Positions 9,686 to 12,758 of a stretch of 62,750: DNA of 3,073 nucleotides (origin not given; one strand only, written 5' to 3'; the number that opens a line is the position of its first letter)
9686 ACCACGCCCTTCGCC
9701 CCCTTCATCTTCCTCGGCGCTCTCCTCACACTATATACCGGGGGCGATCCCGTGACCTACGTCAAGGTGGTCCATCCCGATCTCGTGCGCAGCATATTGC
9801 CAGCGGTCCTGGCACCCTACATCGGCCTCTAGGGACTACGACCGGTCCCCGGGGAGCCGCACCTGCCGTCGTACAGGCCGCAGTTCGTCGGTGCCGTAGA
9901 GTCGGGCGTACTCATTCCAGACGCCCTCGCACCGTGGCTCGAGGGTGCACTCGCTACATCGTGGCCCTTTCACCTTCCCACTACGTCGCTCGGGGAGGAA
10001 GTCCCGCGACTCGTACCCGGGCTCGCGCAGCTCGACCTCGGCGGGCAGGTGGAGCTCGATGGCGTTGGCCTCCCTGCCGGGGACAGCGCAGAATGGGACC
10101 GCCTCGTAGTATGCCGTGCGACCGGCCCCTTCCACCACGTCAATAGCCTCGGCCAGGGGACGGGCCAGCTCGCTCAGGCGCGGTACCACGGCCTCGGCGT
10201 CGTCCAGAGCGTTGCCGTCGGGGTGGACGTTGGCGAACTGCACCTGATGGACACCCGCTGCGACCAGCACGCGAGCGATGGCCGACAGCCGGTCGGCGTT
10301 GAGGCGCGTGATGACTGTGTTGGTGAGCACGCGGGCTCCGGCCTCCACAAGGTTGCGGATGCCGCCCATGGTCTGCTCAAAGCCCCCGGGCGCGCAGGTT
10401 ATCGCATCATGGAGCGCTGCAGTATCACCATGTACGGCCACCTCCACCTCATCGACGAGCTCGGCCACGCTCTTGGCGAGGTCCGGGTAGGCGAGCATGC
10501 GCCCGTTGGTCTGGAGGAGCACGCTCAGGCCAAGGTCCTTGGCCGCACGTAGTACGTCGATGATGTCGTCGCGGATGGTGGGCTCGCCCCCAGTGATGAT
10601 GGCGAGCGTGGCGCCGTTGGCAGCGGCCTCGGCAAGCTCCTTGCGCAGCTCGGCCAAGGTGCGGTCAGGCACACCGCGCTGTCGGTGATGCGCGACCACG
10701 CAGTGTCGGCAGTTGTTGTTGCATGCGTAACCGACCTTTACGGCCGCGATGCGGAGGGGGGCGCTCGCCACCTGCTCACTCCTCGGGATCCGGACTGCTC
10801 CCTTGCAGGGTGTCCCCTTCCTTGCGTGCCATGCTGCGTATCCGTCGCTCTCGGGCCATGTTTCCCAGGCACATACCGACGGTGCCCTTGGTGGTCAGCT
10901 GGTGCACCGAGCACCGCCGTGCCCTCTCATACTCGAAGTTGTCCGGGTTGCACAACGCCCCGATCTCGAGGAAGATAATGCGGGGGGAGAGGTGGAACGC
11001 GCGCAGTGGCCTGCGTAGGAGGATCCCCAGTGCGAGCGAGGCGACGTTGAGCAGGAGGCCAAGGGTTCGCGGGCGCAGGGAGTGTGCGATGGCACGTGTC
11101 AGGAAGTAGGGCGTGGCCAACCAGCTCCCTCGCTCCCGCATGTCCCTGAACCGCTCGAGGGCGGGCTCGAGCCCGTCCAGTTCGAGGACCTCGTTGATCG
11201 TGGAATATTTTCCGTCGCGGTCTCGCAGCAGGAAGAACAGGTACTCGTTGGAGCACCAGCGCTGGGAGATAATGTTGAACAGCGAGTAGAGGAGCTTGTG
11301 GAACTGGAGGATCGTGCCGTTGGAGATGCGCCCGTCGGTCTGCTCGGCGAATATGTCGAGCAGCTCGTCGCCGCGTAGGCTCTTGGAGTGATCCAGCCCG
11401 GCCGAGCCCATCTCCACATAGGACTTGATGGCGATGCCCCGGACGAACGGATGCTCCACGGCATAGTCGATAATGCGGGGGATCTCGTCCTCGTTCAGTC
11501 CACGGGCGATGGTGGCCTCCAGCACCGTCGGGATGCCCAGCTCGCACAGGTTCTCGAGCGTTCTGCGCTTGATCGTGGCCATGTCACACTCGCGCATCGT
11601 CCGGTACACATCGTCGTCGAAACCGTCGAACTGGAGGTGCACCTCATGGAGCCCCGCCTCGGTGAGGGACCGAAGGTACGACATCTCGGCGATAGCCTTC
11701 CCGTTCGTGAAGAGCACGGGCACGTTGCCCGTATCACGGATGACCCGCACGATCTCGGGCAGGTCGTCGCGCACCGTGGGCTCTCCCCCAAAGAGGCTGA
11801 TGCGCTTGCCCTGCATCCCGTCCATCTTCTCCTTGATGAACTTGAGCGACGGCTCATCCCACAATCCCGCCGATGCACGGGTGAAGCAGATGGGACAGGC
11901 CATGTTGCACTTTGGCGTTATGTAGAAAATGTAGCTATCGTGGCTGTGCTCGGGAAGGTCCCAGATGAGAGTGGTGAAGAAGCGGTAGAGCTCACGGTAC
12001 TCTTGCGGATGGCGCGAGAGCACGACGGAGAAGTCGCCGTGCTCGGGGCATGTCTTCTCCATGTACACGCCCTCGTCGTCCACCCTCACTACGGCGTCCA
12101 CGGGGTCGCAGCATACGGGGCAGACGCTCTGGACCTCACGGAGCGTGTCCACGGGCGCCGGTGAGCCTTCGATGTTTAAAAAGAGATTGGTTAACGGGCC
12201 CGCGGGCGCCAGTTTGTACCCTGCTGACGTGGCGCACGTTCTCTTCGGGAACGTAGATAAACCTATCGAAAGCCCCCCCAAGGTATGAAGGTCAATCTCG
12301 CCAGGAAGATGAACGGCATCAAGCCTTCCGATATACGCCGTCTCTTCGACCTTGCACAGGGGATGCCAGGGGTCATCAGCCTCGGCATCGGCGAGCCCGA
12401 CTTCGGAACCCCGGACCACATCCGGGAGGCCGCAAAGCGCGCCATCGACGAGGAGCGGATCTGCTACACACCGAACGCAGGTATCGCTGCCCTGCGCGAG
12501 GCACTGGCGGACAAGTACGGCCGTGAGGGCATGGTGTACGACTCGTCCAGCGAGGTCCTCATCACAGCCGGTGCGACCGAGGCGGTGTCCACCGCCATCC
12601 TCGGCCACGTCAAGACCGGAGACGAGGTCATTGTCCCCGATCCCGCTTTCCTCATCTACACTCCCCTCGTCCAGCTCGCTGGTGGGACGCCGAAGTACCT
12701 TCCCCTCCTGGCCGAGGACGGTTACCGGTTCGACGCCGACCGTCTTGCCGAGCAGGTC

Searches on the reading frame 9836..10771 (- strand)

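Call 9: search_protein_families(library=pfam, proteins=[window:9836-10771:-], max_evalue=0.001)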
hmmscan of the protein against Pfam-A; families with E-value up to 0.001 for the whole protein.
window:9836-10771:- (311 aa): 2 families
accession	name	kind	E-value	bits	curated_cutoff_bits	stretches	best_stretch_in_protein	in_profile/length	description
PF04055.27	Radical_SAM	-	1.1e-21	78.1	29.5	1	12-161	2-158/166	Radical SAM superfamily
PF13353.11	Fer4_12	-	0.00095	19.9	22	0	16-116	14-116/137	4Fe-4S single cluster domain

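Call 59: search_protein_families(library=ncbifam, proteins=[window:9836-10771:-], max_evalue=0.001)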
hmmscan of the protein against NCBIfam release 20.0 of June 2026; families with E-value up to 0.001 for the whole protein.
window:9836-10771:- (311 aa): 51 families (the best 25 are shown)
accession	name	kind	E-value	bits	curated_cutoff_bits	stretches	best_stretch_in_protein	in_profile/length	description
NF038332.1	rSAM_rare_HxsC4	exception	8.8e-40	136.9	500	2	11-230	18-244/335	radical SAM protein HxsC4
TIGR03977.1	rSAM_pair_HxsC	equivalog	2.7e-28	98.7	267.9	1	13-232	31-255/292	His-Xaa-Ser system radical SAM maturase HxsC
TIGR04545.1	rSAM_ahbD_hemeb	equivalog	7.8e-28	97.9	500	1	10-195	3-188/339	heme b synthase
NF045574.1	sacti_mat_StsB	exception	4.2e-25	88.5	625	1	5-191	94-278/466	StsB family radical SAM/SPASM domain sactipeptide maturase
TIGR04251.1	SCM_rSAM_ScmF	equivalog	1.4e-23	83.9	400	1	11-185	8-185/353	SynChlorMet cassette radical SAM/SPASM protein ScmF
TIGR04053.2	TIGR04053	equivalog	2.6e-22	79.6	395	1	12-176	13-180/366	TIGR04053 family radical SAM/SPASM domain-containing protein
TIGR04466.1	rSAM_BlsE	equivalog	1.2e-19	70.9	400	1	11-183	7-176/327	cytosylglucuronate decarboxylase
TIGR04051.1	rSAM_NirJ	equivalog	6.1e-19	68.2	515.45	1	16-183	11-177/354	heme d1 biosynthesis radical SAM protein NirJ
TIGR04347.1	pseudo_SAM_Halo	equivalog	1.6e-18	67.2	525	1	13-183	44-213/390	TIGR04347 family pseudo-SAM/SPASM protein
TIGR03962.1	mycofact_rSAM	equivalog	2.7e-18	66.3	265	1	11-190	16-193/339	mycofactocin radical SAM maturase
TIGR02109.1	PQQ_syn_pqqE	equivalog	4.1e-18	65.4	381.35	1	4-204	5-204/358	pyrroloquinoline quinone biosynthesis protein PqqE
TIGR02668.1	moaA_archaeal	equivalog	5.2e-18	65.1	325.25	1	11-210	14-214/303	GTP 3',8-cyclase MoaA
TIGR04303.1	GeoRSP_rSAM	equivalog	6.2e-18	65.4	400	1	4-190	3-185/325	GeoRSP system radical SAM/SPASM protein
TIGR03913.1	rad_SAM_trio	equivalog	1.3e-17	63.4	591.75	1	12-196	24-206/477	GDL motif peptide-associated radical SAM/SPASM maturase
TIGR04054.1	rSAM_NirJ1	equivalog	1.5e-17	63.3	650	1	11-180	40-208/387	putative heme d1 biosynthesis radical SAM protein NirJ1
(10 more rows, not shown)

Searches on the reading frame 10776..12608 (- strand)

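Call 9: search_protein_families(library=pfam, proteins=[window:10776-12608:-], max_evalue=0.001)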
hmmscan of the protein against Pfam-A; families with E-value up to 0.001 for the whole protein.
window:10776-12608:- (610 aa): 2 families
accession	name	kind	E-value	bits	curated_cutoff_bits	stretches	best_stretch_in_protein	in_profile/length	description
PF04055.27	Radical_SAM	-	3.2e-19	70.1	29.5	1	229-382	2-165/166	Radical SAM superfamily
PF23545.1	Zn_ribbon_HMPTM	-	2.1e-16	59.6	27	1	156-198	2-44/45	HMPTM N-terminal zinc ribbon domain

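Call 59: search_protein_families(library=ncbifam, proteins=[window:10776-12608:-], max_evalue=0.001)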
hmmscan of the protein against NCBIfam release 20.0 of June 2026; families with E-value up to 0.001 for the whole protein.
window:10776-12608:- (610 aa): 34 families (the best 25 are shown)
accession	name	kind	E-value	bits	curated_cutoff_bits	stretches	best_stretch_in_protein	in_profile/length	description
NF045646.2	rSAM_Se_TrsS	equivalog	9.3e-54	182.6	490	2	226-430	88-301/441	radical SAM (seleno)protein TrsS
NF045702.1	rSAM_GDGT_ether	equivalog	2.6e-45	155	450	2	228-577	90-462/486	tetraether lipid synthase Tes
NF001199.0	PRK00164.2-1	equivalog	1.1e-17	64.2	231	1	228-387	16-179/308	GTP 3',8-cyclase MoaA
TIGR02668.1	moaA_archaeal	equivalog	1.5e-17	63.5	325.25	1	229-385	15-175/303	GTP 3',8-cyclase MoaA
TIGR02666.1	moaA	equivalog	6.6e-17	61.5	284.05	1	230-388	16-185/336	GTP 3',8-cyclase MoaA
TIGR04055.1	rSAM_NirJ2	equivalog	9.5e-16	58.2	500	1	230-386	6-164/326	putative heme d1 biosynthesis radical SAM protein NirJ2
TIGR04103.1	rSAM_nif11_3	equivalog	1.3e-14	53.6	725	1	227-421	8-202/412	nif11-class peptide radical SAM maturase 3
NF045703.1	rSAM_Tes_intein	exception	6.2e-14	50.8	1700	1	268-429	645-807/1040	tetraether lipid synthase Tes, intein-containing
TIGR04347.1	pseudo_SAM_Halo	equivalog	1.2e-13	51.1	525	1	226-508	40-319/390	TIGR04347 family pseudo-SAM/SPASM protein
TIGR02109.1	PQQ_syn_pqqE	equivalog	1.4e-12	47.2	381.35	1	230-385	13-171/358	pyrroloquinoline quinone biosynthesis protein PqqE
TIGR04546.1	rSAM_ahbC_deAc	equivalog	1.7e-11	43.5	650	1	227-385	42-202/390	12,18-didecarboxysiroheme deacetylase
TIGR04317.1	W_rSAM_matur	equivalog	5.1e-11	42.3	380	1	230-380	10-168/349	tungsten cofactor oxidoreductase radical SAM maturase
TIGR04545.1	rSAM_ahbD_hemeb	equivalog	5.7e-11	42.4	500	1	230-385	6-164/339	heme b synthase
NF038283.1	viperin_w_prok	equivalog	5.8e-10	38.8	180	1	228-343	6-130/281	viperin family antiviral radical SAM protein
NF050035.1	rSAM_WgK_link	exception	3.4e-09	36.2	650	1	230-343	15-132/367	radical SAM/SPASM peptide maturase WgkB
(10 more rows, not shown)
